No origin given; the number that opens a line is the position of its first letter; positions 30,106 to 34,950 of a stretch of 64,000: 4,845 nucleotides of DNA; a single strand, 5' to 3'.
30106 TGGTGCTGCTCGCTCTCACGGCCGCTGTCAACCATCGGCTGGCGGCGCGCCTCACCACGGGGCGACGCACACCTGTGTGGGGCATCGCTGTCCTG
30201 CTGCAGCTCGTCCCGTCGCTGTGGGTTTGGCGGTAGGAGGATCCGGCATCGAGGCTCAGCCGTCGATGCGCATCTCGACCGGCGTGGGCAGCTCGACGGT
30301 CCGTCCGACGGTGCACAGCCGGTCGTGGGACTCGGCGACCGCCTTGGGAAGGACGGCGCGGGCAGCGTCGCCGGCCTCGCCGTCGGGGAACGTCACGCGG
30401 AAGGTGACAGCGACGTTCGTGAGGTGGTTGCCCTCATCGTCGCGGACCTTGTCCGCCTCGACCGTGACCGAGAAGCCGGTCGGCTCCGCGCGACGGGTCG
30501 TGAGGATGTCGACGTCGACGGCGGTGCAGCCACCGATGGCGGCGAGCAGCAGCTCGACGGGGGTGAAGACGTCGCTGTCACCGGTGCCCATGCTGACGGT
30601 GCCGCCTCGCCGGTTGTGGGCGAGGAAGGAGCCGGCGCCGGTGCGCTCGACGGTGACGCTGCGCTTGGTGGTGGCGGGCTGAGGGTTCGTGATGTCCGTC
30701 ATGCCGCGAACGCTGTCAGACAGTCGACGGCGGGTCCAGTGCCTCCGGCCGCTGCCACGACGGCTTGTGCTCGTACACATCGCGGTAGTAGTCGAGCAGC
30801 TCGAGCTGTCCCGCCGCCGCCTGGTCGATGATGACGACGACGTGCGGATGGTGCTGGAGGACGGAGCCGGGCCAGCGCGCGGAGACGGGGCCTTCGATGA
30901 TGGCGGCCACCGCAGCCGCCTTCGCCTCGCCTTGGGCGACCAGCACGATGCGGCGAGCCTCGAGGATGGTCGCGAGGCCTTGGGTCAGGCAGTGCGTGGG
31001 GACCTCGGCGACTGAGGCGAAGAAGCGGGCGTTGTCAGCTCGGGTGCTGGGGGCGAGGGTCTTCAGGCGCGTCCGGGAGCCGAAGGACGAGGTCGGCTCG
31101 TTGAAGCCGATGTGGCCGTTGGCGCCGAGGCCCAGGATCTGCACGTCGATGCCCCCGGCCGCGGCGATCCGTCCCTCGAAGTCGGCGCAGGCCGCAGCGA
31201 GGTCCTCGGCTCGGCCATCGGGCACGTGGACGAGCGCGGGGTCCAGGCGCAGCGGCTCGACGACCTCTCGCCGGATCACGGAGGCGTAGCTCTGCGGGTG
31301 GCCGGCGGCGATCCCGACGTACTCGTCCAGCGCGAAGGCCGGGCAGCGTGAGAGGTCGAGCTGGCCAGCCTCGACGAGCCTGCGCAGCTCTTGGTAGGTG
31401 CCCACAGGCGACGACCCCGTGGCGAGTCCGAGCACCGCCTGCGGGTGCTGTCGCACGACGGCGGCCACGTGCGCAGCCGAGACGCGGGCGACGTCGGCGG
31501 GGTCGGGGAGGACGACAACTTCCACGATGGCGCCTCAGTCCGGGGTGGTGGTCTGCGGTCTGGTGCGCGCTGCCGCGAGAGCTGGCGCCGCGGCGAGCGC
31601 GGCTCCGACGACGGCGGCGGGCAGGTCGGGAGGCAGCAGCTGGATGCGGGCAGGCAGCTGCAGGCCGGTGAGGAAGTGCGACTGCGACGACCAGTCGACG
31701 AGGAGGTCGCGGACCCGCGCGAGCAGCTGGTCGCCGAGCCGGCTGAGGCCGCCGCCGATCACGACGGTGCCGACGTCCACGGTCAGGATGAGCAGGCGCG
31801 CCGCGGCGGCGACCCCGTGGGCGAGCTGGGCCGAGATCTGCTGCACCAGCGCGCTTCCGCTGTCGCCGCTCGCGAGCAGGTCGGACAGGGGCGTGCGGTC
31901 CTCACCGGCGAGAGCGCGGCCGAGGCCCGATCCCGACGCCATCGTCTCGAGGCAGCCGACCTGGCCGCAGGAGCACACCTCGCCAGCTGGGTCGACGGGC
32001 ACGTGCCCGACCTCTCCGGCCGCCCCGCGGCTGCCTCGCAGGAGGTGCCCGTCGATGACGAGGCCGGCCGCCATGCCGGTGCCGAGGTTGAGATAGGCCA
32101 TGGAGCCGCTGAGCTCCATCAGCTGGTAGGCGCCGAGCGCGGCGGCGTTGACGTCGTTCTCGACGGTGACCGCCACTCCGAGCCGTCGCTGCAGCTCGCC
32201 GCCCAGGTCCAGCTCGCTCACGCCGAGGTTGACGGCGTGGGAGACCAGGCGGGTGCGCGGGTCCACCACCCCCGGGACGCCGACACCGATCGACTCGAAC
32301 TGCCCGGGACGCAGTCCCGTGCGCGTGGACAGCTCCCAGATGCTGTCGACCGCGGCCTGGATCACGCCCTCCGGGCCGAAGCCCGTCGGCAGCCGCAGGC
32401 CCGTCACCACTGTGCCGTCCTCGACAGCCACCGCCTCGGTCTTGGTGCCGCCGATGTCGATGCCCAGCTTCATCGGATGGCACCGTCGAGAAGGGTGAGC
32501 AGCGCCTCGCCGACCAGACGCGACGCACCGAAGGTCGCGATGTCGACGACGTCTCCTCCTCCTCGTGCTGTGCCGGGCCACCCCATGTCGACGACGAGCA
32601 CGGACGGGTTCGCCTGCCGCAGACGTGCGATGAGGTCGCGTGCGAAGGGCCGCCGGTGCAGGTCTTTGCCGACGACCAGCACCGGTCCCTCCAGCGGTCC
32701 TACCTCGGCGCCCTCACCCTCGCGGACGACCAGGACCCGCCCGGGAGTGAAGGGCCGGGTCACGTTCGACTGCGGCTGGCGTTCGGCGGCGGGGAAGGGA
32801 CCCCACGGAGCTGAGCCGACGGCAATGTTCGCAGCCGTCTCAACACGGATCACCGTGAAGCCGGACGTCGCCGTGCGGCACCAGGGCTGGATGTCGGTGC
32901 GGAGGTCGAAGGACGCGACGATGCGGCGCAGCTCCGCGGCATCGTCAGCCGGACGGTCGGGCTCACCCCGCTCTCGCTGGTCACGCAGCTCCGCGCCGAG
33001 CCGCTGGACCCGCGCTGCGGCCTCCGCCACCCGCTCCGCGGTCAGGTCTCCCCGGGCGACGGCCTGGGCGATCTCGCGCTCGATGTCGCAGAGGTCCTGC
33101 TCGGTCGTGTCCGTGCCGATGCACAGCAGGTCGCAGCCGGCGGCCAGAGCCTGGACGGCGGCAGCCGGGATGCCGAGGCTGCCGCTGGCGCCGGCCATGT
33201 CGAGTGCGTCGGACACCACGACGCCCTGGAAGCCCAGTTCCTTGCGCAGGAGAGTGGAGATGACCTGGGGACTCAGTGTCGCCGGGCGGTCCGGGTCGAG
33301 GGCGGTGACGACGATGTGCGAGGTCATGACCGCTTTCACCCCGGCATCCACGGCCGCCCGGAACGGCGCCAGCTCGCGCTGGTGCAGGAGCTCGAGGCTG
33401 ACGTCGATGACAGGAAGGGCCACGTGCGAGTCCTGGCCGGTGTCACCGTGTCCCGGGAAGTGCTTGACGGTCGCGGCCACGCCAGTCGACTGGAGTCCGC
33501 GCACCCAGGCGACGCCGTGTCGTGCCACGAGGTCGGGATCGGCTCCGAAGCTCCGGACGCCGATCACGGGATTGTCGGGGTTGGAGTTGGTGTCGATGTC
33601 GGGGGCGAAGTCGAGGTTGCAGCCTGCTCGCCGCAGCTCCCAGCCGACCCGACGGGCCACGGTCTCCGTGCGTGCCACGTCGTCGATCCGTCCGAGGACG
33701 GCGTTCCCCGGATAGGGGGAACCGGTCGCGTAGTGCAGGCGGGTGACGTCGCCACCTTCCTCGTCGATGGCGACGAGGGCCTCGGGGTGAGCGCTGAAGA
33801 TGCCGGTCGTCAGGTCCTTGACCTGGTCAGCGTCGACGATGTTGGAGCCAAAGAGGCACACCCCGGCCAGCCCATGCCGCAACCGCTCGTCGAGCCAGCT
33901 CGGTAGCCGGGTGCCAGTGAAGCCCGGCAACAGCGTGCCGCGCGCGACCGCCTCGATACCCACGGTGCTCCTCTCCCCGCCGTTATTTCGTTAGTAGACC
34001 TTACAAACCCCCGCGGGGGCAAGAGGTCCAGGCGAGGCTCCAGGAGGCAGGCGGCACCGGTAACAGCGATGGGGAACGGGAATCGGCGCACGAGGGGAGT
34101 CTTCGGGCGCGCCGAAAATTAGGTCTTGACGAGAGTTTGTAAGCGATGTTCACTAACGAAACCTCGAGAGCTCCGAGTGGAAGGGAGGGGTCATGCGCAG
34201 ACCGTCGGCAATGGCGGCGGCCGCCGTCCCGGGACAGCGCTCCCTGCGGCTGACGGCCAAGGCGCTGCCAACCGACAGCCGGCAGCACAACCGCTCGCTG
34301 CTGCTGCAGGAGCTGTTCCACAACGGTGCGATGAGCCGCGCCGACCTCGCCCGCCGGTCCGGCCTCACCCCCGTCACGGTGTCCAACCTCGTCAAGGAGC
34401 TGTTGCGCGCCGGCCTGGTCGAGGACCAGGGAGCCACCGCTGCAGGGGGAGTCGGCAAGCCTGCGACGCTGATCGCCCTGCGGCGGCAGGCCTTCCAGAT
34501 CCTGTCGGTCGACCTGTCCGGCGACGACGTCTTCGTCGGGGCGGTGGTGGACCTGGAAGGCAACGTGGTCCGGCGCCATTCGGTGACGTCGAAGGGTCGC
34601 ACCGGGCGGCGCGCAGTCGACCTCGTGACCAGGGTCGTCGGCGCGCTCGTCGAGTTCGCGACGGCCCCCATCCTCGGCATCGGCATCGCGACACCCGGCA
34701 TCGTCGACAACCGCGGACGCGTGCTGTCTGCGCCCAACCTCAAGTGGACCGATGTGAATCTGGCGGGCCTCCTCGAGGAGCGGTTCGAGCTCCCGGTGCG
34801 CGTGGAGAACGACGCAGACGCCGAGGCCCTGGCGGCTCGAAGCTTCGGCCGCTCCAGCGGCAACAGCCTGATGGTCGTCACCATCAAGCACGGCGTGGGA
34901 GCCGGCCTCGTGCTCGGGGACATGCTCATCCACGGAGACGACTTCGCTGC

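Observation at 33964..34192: Paired inverted operator-like motifs in the nag divergent promoter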

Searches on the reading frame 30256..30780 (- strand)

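Call 7: search_protein_families(library=pfam, proteins=[window:30256-30780:-])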
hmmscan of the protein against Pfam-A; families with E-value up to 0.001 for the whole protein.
window:30256-30780:- (174 aa): 1 family
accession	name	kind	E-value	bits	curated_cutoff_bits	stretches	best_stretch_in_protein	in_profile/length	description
PF02566.24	OsmC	-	1.4e-12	48.3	27.5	1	67-170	1-99/100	OsmC-like protein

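Call 8: search_protein_families(library=ncbifam, proteins=[window:30256-30780:-])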
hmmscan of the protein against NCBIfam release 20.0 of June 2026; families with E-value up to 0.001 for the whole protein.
window:30256-30780:- (174 aa): 1 family
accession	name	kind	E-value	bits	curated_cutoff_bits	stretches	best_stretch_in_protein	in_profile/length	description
NF008009.0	PRK10738.1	equivalog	7.5e-07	29.1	138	1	51-160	12-117/134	OsmC family protein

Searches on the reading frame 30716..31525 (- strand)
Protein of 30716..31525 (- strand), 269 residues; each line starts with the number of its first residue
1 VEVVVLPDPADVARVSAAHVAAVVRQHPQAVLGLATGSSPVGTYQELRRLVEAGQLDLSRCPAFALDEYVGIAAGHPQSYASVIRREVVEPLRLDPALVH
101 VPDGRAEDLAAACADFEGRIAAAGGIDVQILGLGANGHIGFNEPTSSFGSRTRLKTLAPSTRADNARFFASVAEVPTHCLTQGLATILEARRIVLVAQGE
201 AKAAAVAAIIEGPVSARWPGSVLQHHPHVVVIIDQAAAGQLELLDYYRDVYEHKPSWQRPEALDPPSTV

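Call 7: search_protein_families(library=pfam, proteins=[window:30716-31525:-])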
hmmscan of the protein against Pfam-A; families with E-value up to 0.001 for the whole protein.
window:30716-31525:- (269 aa): 1 family
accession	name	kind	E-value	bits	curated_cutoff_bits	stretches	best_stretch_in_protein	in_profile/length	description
PF01182.26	Glucosamine_iso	-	5.4e-22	79.2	27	1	12-226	10-220/225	Glucosamine-6-phosphate isomerases/6-phosphogluconolactonase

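Call 8: search_protein_families(library=ncbifam, proteins=[window:30716-31525:-])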
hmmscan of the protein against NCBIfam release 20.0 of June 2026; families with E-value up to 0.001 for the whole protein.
window:30716-31525:- (269 aa): 8 families
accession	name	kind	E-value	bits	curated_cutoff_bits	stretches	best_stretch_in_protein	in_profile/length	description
NF001684.0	PRK00443.1-4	subfamily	4.8e-112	373.7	326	1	1-258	1-258/260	glucosamine-6-phosphate deaminase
TIGR00502.1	nagB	equivalog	4.2e-75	252.4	236.9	1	1-249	1-257/259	glucosamine-6-phosphate deaminase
NF002557.0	PRK02122.1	subfamily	5.7e-63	213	384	1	3-242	31-276/653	glucosamine-6-phosphate deaminase-like protein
NF001682.0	PRK00443.1-1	equivalog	5.4e-54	183.3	528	1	1-238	1-231/262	glucosamine-6-phosphate deaminase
NF001685.0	PRK00443.1-5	equivalog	1e-50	172.4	513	1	28-243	29-249/266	glucosamine-6-phosphate deaminase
NF007291.0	PRK09762.1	equivalog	1e-41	143.1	271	1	17-235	20-235/236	galactosamine-6-phosphate isomerase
NF009022.0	PRK12358.1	equivalog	1.6e-29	103.1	247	1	1-242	1-238/239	glucosamine-6-phosphate deaminase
TIGR01198.1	pgl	equivalog_domain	2.1e-21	76.5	124.45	1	18-241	18-234/234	6-phosphogluconolactonase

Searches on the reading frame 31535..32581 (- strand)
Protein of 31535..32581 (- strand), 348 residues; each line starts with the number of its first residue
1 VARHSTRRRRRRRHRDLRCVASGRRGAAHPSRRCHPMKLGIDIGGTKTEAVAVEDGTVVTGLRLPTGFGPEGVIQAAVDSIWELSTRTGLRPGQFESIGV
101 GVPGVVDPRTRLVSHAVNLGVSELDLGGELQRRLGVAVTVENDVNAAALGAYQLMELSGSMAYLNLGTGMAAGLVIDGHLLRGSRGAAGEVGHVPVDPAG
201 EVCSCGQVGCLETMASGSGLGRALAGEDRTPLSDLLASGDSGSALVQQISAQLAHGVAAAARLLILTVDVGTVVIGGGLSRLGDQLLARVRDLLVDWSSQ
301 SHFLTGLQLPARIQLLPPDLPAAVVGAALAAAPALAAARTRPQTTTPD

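Call 7: search_protein_families(library=pfam, proteins=[window:31535-32581:-])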
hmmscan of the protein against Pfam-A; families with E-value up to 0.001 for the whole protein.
window:31535-32581:- (348 aa): 3 families
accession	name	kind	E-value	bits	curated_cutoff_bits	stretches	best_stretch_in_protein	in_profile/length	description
PF00480.26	ROK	-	1.7e-48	166.1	22.9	1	39-296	2-260/294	ROK family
PF01869.26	BcrAD_BadFG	-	6.3e-07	29.6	31.5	1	39-107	1-74/271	BadF/BadG/BcrA/BcrD ATPase family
PF05378.19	Hydant_A_N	-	0.00043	20.5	25.2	1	39-95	2-57/176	Hydantoinase/oxoprolinase N-terminal region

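Call 8: search_protein_families(library=ncbifam, proteins=[window:31535-32581:-])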
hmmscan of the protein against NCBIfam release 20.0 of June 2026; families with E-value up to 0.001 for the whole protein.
window:31535-32581:- (348 aa): 13 families
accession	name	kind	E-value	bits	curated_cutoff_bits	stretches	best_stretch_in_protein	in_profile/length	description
TIGR00744.1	ROK_glcA_fam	subfamily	6.6e-36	124.2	260.35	1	39-292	1-274/318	ROK family glucokinase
NF007251.0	PRK09698.1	equivalog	2.2e-34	119.1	253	1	35-280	5-249/304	allose kinase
NF003461.0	PRK05082.1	subfamily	5.3e-33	114.6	283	1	39-299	4-262/291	N-acetylmannosamine kinase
NF007108.0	PRK09557.1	equivalog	3.2e-29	102.2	443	1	37-297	2-272/303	fructokinase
NF047821.1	NactlManKinNanK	equivalog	2e-26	93.2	450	1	39-297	4-260/288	N-acetylmannosamine kinase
NF047937.1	TransRegNagC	equivalog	1.6e-24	86.8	650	1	94-220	139-267/399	DNA-binding transcriptional regulator NagC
NF045551.1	GK_Pyrobac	equivalog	2.3e-24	86.2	500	1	38-280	2-236/294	ATP-dependent glucokinase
NF009835.0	PRK13310.1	equivalog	8.2e-24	84.4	380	1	37-282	1-258/303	N-acetylglucosamine kinase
NF049930.1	TransRegMlc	equivalog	5.4e-22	78.7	530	1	91-220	142-273/405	sugar metabolism global transcriptional regulator Mlc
NF045550.1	FrctkaseScrK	equivalog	4e-11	42.9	400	1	41-292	8-249/293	fructokinase ScrK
NF009836.0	PRK13311.1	equivalog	1.3e-10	41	551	1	37-222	1-196/256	N-acetyl-D-glucosamine kinase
NF042998.1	bglucokin_BglK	equivalog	3.1e-09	36.5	550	1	93-282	52-247/291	beta-glucoside kinase BglK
NF045942.1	PolPhglucPhase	equivalog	1.4e-07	31.5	250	1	39-197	3-157/242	polyphosphate--glucose phosphotransferase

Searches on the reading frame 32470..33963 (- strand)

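Call 7: search_protein_families(library=pfam, proteins=[window:32470-33963:-])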
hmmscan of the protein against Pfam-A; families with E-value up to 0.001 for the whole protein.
window:32470-33963:- (497 aa): 1 family
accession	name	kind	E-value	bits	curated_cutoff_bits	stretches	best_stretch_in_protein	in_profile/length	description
PF00933.27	Glyco_hydro_3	-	1.9e-74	251.4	27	1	30-322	27-316/316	Glycosyl hydrolase family 3 N terminal domain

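Call 8: search_protein_families(library=ncbifam, proteins=[window:32470-33963:-])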
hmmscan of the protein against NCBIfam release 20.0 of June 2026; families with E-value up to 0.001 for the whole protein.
window:32470-33963:- (497 aa): 8 families
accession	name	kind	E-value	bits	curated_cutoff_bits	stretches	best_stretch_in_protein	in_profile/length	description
NF003740.0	PRK05337.1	equivalog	1.8e-60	204.9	207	1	10-291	4-289/340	beta-N-acetylhexosaminidase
NF052329.1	XyloArabinsidase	equivalog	8.4e-22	77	1050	1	84-348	111-369/750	beta-xylosidase/alpha-l-arabinosidase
NF041579.1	betaxyl_Flavo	equivalog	1.9e-14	52.8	1350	1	83-283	84-292/716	beta-xylosidase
NF011678.0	PRK15098.1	equivalog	2.5e-14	52.7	666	1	98-253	134-288/765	beta-glucosidase BglX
NF052331.1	Bet13-16Glucosase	equivalog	1.7e-13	49.6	1330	1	94-336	106-343/750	exo-beta-d-1,3/1,6-glucosidase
NF052330.1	BetGlucosiCelf0468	equivalog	1.3e-12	46.8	1300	1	80-345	53-299/817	beta-d-glucosidase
NF041776.1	xylosidase_Xyl3A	equivalog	1.7e-12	46.1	1250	1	135-320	131-315/846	xylan 1,4-beta-xylosidase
NF041610.1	alph_arabinopyran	equivalog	1e-06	27.3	1300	1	136-284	109-244/738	exo-alpha-(1->6)-L-arabinopyranosidase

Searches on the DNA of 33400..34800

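Call 41: search_rna_families(source=window, start=33400, end=34800, threshold=evalue, max_evalue=1)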
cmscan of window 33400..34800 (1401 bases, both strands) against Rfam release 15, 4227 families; matches with E-value up to 1: 0.
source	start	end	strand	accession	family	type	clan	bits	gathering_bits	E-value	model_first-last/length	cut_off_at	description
